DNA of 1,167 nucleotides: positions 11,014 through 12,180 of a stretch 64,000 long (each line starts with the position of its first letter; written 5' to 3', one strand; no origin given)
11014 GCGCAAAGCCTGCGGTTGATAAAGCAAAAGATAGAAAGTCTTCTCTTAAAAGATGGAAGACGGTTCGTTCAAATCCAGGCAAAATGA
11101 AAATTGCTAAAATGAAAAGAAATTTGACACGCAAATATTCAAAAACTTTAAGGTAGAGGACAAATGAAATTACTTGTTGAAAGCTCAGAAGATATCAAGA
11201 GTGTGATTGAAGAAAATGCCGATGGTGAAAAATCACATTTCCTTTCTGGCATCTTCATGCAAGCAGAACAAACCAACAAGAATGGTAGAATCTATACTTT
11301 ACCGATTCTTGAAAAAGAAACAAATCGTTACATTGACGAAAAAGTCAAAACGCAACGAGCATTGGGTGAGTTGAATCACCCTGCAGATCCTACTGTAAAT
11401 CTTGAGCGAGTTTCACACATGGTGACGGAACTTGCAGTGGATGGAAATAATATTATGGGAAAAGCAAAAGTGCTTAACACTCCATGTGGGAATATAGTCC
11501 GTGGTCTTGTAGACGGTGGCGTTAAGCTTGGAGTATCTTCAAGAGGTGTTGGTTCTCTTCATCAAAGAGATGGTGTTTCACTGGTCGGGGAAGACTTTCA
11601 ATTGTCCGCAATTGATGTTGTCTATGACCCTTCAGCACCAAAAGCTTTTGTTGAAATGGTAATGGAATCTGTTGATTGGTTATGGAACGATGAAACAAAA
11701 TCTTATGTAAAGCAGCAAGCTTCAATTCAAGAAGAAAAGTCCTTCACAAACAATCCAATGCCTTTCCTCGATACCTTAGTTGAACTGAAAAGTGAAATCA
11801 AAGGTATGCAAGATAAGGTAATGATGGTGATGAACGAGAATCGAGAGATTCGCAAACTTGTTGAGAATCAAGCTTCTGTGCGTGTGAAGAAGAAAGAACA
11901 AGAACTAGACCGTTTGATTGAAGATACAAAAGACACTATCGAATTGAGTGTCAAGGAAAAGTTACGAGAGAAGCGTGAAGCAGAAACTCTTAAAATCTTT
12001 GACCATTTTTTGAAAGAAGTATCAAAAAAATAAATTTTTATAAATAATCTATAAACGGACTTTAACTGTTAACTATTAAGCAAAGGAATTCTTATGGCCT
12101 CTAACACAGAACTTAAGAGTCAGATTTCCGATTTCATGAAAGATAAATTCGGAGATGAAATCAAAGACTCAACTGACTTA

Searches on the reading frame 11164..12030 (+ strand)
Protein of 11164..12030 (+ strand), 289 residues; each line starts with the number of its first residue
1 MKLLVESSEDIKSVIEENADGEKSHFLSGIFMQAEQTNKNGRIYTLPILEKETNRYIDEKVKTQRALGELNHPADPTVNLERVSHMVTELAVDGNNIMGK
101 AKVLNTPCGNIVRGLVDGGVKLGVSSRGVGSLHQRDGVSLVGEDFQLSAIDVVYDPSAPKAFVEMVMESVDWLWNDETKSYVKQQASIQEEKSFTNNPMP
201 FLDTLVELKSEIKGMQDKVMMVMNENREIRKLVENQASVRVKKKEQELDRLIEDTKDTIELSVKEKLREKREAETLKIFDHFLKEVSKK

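Call 4: search_protein_families(library=phrogs, proteins=[window:11164-12030:+])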
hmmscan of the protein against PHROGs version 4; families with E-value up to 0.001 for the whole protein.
window:11164-12030:+ (289 aa): 1 family
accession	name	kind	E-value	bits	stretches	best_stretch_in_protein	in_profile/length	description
phrog_207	-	head and packaging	2.2e-70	239.1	1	1-238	13-249/519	head maturation protease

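Call 42: find_related_loci(query=window:11164-12030:+, collection=viral_contigs, flank=9000)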
Query window:11164-12030:+ (289 aa) in viral_contigs; peptide patterns used: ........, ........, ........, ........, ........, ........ (x = any residue, [..] = any of these).
51 stretches matched a pattern; 40 encode a relative of the query (tblastn E <= 1e-3); 40 distinct loci.
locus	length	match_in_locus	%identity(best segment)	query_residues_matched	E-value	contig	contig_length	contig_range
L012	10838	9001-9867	99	1-289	0e+0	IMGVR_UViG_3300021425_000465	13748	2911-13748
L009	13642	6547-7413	97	1-289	0e+0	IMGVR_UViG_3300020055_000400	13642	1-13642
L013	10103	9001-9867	97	1-289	0e+0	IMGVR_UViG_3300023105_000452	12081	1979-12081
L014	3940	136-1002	97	1-289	0e+0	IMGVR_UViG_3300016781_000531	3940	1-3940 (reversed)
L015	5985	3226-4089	73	1-288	4e-150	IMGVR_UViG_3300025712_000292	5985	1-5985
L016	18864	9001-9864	73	1-288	2e-149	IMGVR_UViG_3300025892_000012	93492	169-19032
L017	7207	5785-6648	73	1-288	2e-149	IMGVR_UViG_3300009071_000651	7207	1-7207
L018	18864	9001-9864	73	1-288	2e-149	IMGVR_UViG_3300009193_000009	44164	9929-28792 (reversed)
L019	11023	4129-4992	73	1-288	7e-145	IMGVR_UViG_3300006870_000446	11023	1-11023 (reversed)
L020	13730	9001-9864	73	1-288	7e-145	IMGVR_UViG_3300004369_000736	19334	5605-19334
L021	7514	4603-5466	73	1-288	7e-145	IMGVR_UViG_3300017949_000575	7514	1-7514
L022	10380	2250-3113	73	1-288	7e-145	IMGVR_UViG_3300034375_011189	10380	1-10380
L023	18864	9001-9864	71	1-288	3e-143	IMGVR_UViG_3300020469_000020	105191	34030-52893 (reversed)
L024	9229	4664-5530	68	1-288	3e-135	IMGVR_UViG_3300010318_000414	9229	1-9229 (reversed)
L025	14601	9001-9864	65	1-288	7e-130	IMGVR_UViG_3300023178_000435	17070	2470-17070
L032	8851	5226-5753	55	1-174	1e-62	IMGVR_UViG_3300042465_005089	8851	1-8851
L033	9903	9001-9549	51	1-183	9e-59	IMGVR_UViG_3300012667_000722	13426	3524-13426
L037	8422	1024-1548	47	1-174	3e-53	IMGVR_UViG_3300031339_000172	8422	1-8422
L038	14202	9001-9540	50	1-179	8e-52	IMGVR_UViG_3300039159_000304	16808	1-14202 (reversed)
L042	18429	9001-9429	49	22-165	1e-41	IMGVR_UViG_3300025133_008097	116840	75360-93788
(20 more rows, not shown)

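Call 46: search_protein_families(library=pfam, proteins=[L016:6959-8989:+, L020:7121-8989:+, L025:6735-7517:+, L025:7517-9001:+, L024:2546-3259:+, L024:3240-4664:+], max_evalue=0.1)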
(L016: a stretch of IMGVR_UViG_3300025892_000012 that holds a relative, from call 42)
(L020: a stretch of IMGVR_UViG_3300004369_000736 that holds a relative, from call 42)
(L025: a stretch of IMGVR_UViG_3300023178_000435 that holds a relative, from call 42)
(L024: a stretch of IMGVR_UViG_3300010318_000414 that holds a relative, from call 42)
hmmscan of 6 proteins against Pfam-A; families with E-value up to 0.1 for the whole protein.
L016:6959-8989:+ (677 aa): 1 family
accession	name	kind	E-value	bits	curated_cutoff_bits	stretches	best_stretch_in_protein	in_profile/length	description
PF16326.10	ABC_tran_CTD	-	0.0076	16.9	32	1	91-150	2-63/69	ABC transporter C-terminal domain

L020:7121-8989:+ (623 aa): 2 families
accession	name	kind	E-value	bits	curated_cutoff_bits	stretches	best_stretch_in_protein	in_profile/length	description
PF24987.1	HEAT_EF3_N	-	0.03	14.7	32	1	448-524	31-100/169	EF3 N-terminal HEAT repeat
PF22838.1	COMMD8_HN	-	0.084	13.8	27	0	157-205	26-74/90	COMMD8, helical N-terminal domain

L025:6735-7517:+ (261 aa): 2 families
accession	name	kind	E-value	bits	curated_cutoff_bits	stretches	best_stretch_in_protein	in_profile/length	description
PF00509.23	Hemagglutinin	-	0.0066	15.4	31.8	1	8-103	378-463/550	Haemagglutinin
PF10664.14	NdhM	-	0.068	13.9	27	0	5-72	22-92/107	Cyanobacterial and plastid NDH-1 subunit M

L025:7517-9001:+ (495 aa): 1 family
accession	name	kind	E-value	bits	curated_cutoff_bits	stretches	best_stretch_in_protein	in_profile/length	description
PF15613.11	WSD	-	0.032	14.8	25.4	0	341-369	32-60/69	Williams-Beuren syndrome DDT (WSD), D-TOX E motif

L024:2546-3259:+ (238 aa): 3 families
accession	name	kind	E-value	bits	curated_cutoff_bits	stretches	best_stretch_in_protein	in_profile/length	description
PF07445.17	PriC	-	0.0011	19.3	23.3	1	124-207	69-151/174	Primosomal replication protein priC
PF24615.2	Spectrin_Anc-1_2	-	0.0051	17.5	28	0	150-205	50-105/105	Nuclear anchorage protein 1, spectrin repeat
PF14282.11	FlxA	-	0.095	13.3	26.3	0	83-141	14-66/101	FlxA-like protein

L024:3240-4664:+ (475 aa): 2 families
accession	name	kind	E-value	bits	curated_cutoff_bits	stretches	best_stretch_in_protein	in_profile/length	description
PF01441.24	Lipoprotein_6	-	0.0097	16.4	27.8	1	307-376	77-145/170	Lipoprotein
PF23116.1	HHD_RTEL1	-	0.039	14.7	27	1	295-349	9-68/102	RTEL1, HHD domain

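Call 69: search_protein_families(library=phrogs, proteins=[L037:96-743:+, L037:747-1010:+, L033:7759-8625:+, L038:7299-8564:+, L032:4223-4765:+, L042:8155-8904:+, L016:6959-8989:+, L025:6735-7517:+, L025:7517-9001:+], max_evalue=0.01)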
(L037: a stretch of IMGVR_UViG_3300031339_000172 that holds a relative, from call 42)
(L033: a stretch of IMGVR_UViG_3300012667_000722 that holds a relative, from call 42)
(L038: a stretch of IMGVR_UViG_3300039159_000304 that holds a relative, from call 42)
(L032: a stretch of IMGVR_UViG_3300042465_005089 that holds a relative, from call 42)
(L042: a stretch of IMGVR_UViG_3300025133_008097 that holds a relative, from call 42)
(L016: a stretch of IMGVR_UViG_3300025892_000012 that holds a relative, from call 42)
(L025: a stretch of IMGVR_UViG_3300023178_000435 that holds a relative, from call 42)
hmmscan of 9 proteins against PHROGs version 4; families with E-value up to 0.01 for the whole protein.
L037:96-743:+ (216 aa): 4 families
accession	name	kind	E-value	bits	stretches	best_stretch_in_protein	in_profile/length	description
phrog_33445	-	unknown function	2.3e-30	106.9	1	32-215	59-260/262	-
phrog_3503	-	head and packaging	5.9e-20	72.6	1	133-216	16-101/101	head scaffolding protein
phrog_1049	-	head and packaging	6.6e-08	33.6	1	129-215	60-140/140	head scaffolding protein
phrog_14114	-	head and packaging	6.4e-06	27.3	1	121-215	67-163/163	head scaffolding protein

L037:747-1010:+ (88 aa): 0 families

L033:7759-8625:+ (289 aa): 3 families
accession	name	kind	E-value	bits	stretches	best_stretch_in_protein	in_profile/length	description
phrog_12788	-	unknown function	5e-07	30.5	1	105-145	7-47/219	-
phrog_14596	-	unknown function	0.00071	20.7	1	182-226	30-74/75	-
phrog_727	-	unknown function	0.0055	16.9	1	89-155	32-98/450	-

L038:7299-8564:+ (422 aa): 0 families

L032:4223-4765:+ (181 aa): 0 families

L042:8155-8904:+ (250 aa): 0 families

L016:6959-8989:+ (677 aa): 0 families

L025:6735-7517:+ (261 aa): 1 family
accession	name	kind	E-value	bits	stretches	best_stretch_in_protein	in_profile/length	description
phrog_32295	-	unknown function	0.0096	16.9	0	52-129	48-120/166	-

L025:7517-9001:+ (495 aa): 0 families

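Call 92: find_related_loci(query=L037:96-743:+, collection=viral_contigs, flank=1500)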
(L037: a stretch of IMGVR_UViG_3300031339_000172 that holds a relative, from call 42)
Query L037:96-743:+ (216 aa) in viral_contigs; peptide patterns used: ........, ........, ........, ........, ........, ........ (x = any residue, [..] = any of these).
19 stretches matched a pattern; 2 encode a relative of the query (tblastn E <= 1e-3); 2 distinct loci.
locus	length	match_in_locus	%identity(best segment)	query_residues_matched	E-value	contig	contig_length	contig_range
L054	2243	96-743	100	1-216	4e-147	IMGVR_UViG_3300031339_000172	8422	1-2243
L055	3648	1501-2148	99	1-216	3e-141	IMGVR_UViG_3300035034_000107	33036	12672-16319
